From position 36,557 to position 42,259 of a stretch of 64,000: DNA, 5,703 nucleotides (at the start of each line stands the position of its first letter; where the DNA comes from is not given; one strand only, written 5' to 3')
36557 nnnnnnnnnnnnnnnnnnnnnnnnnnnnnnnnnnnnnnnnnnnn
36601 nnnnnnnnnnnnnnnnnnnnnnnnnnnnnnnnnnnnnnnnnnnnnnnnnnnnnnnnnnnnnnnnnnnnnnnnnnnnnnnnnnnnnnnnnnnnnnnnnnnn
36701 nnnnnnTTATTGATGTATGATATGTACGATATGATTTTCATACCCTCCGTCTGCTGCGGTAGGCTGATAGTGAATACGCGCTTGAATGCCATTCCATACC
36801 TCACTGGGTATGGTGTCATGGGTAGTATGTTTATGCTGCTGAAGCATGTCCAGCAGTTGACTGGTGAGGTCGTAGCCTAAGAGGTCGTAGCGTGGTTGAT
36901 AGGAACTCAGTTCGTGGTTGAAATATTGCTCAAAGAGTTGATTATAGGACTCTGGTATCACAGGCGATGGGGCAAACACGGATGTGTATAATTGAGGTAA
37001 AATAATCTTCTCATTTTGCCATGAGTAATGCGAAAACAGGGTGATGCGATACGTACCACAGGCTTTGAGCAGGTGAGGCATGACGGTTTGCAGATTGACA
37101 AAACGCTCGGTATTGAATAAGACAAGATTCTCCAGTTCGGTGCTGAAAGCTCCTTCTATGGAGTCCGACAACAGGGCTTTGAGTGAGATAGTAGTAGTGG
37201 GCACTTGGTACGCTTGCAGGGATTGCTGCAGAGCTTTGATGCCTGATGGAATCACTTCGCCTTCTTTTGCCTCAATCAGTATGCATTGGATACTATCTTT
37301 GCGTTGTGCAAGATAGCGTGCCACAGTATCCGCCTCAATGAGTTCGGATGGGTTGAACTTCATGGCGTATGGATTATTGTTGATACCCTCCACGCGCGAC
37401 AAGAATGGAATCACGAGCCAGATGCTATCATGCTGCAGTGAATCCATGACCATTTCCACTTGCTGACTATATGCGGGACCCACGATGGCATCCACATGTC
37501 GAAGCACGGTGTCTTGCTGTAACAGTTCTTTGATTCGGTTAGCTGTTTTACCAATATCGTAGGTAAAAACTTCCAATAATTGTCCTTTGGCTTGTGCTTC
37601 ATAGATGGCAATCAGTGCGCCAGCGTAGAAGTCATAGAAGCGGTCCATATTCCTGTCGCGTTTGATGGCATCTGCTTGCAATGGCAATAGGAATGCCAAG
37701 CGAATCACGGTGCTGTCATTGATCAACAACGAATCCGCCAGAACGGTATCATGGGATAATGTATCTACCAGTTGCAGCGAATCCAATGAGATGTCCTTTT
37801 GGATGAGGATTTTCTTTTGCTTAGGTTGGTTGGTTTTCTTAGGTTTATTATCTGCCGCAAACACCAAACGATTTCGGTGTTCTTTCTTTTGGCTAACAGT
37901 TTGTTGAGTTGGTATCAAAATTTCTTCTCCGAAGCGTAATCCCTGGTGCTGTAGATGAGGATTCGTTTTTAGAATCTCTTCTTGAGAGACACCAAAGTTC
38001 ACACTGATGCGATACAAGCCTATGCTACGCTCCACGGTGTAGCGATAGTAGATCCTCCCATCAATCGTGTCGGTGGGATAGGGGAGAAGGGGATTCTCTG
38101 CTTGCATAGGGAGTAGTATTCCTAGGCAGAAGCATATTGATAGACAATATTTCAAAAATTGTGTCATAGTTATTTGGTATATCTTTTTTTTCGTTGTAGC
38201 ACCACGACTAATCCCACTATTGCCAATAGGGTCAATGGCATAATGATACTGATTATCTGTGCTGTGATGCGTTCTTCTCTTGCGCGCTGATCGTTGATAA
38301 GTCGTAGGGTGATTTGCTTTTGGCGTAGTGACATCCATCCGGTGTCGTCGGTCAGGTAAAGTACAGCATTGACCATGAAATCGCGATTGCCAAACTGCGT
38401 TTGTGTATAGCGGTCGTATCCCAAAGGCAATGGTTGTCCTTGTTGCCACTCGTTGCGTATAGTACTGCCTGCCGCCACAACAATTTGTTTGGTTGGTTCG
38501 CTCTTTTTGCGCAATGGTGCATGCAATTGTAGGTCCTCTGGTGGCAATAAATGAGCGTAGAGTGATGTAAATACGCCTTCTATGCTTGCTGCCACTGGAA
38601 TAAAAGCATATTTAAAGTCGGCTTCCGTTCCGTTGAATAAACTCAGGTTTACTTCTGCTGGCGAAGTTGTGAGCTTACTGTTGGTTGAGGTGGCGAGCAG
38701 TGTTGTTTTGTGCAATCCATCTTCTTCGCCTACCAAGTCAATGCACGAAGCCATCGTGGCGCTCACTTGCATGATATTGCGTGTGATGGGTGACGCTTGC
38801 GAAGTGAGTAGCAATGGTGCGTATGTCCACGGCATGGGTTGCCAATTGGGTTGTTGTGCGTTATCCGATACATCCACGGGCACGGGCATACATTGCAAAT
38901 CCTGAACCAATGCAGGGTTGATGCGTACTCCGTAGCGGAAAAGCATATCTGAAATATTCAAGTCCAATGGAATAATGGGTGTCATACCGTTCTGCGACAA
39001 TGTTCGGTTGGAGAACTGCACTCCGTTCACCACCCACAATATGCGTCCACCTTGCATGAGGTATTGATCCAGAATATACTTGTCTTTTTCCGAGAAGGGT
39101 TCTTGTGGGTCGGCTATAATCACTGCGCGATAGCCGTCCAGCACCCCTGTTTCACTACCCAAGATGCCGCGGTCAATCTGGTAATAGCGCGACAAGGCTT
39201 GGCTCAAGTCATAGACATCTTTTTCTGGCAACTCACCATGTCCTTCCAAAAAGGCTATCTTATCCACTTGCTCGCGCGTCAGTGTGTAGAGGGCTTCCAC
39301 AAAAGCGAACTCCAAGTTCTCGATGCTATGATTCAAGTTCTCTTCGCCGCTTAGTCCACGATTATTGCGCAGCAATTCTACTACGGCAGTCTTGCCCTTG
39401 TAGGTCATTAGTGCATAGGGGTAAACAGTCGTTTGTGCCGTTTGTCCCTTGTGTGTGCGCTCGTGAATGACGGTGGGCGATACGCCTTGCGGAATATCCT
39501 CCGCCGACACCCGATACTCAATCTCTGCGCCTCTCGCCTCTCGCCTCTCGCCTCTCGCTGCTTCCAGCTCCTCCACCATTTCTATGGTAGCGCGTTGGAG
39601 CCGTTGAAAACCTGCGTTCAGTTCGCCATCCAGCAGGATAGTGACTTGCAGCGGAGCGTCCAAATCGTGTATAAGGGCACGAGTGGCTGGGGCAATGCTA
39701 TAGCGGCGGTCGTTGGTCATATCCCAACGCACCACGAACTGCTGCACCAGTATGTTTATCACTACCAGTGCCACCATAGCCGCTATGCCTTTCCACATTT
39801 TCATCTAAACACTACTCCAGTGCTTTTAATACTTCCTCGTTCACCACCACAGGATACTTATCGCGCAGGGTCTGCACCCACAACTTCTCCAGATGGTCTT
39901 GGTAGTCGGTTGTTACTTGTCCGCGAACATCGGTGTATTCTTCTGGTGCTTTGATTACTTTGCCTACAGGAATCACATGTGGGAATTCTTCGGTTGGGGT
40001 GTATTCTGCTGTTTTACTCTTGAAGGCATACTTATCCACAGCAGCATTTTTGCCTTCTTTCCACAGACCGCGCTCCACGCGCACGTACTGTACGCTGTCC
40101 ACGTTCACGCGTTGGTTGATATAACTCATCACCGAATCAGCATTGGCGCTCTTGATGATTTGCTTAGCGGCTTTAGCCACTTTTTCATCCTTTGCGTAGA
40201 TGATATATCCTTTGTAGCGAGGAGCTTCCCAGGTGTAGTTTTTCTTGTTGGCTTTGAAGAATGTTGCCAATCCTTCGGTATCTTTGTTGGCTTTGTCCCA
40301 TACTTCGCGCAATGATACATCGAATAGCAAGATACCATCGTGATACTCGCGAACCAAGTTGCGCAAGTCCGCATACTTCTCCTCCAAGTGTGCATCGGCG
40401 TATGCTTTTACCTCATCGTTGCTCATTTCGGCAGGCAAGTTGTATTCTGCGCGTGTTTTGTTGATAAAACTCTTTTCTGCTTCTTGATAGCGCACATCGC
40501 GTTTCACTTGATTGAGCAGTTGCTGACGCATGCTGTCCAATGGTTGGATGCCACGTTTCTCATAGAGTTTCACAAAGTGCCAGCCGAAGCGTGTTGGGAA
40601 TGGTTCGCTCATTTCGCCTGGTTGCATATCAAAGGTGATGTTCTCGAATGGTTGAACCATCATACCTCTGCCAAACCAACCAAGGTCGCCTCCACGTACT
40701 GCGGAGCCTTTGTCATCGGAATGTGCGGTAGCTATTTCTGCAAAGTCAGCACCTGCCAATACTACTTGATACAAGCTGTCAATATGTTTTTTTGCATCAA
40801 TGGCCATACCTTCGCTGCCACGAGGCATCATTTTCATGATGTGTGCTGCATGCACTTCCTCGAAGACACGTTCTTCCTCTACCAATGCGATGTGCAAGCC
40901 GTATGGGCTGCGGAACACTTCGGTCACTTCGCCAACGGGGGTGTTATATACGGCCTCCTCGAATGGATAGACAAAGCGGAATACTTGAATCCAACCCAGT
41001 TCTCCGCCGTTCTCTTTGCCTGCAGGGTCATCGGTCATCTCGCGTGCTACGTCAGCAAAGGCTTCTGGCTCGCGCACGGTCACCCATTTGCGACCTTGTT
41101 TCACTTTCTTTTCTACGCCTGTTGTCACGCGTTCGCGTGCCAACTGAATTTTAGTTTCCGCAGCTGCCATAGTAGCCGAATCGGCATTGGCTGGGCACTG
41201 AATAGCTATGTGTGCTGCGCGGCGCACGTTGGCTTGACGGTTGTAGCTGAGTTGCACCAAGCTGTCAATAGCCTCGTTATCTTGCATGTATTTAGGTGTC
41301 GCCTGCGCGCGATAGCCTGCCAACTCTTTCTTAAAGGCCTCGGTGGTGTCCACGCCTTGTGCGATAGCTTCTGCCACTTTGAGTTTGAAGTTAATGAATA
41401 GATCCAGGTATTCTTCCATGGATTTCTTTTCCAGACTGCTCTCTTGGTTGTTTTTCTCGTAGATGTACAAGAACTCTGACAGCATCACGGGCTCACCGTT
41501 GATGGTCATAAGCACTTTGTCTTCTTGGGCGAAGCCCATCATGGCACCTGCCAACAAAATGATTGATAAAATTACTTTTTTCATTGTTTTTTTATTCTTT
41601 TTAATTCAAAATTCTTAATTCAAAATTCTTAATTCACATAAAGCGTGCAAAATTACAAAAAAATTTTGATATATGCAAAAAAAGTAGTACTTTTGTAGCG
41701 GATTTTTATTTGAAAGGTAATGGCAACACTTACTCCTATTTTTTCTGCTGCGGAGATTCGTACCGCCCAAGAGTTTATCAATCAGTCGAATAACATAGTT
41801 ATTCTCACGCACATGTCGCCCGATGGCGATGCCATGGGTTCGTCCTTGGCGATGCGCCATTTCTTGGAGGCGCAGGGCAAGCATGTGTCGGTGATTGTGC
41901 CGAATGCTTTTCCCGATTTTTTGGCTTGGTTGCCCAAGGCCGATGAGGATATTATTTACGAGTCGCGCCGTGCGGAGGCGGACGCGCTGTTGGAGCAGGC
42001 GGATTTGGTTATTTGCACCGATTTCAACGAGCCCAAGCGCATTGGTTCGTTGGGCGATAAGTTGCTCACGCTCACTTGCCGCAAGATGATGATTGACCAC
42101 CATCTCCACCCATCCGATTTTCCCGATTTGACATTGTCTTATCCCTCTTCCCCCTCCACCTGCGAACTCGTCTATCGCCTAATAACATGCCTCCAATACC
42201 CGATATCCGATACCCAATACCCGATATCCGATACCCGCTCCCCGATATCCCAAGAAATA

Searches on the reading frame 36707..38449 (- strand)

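Call 12: search_protein_families(library=pfam, proteins=[window:36707-38449:-], max_evalue=0.001)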
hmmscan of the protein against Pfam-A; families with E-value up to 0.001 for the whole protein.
window:36707-38449:- (580 aa): 2 families
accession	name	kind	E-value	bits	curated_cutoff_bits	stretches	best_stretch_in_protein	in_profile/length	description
PF13458.12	Peripla_BP_6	-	5.1e-05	23.5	31.7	1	276-413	23-161/343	Periplasmic binding protein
PF01476.26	LysM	-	0.00069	20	20.9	0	145-180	9-43/43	LysM domain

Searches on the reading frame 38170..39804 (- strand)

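Call 12: search_protein_families(library=pfam, proteins=[window:38170-39804:-], max_evalue=0.001)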
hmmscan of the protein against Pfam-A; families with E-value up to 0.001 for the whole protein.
window:38170-39804:- (544 aa): 2 families
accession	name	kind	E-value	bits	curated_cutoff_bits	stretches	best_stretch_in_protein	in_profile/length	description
PF09822.16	ABC_transp_aux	-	1.3e-76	258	34.7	1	182-480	3-288/288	ABC-type uncharacterized transport system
PF23357.1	DUF7088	-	1.2e-15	57.9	27.8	1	32-133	2-104/105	Domain of unknown function (DUF7088)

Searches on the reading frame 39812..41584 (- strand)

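Call 12: search_protein_families(library=pfam, proteins=[window:39812-41584:-], max_evalue=0.001)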
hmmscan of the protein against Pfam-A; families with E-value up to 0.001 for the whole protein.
window:39812-41584:- (590 aa): 3 families
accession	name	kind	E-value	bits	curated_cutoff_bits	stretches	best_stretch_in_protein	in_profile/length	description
PF13616.12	Rotamase_3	-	2.3e-47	160.8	22.5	2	234-343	6-115/116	PPIC-type PPIASE domain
PF00639.27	Rotamase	-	1.4e-39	135.4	21.7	2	248-340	1-95/97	PPIC-type PPIASE domain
PF13145.12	Rotamase_2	-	1.1e-10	42.8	27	1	279-353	49-120/121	PPIC-type PPIASE domain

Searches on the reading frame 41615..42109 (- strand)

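Call 12: search_protein_families(library=pfam, proteins=[window:41615-42109:-], max_evalue=0.001)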
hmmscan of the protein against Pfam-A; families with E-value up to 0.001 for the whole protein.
window:41615-42109:- (164 aa): 0 families

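Call 25: search_protein_families(library=ncbifam, proteins=[window:41615-42109:-], max_evalue=1)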
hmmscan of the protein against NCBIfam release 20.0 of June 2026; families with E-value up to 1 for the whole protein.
window:41615-42109:- (164 aa): 1 family
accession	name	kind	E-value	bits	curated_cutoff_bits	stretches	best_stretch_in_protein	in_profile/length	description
NF007460.0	PRK10037.1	equivalog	0.039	13.4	399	1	15-58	134-177/250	cellulose biosynthesis protein BcsQ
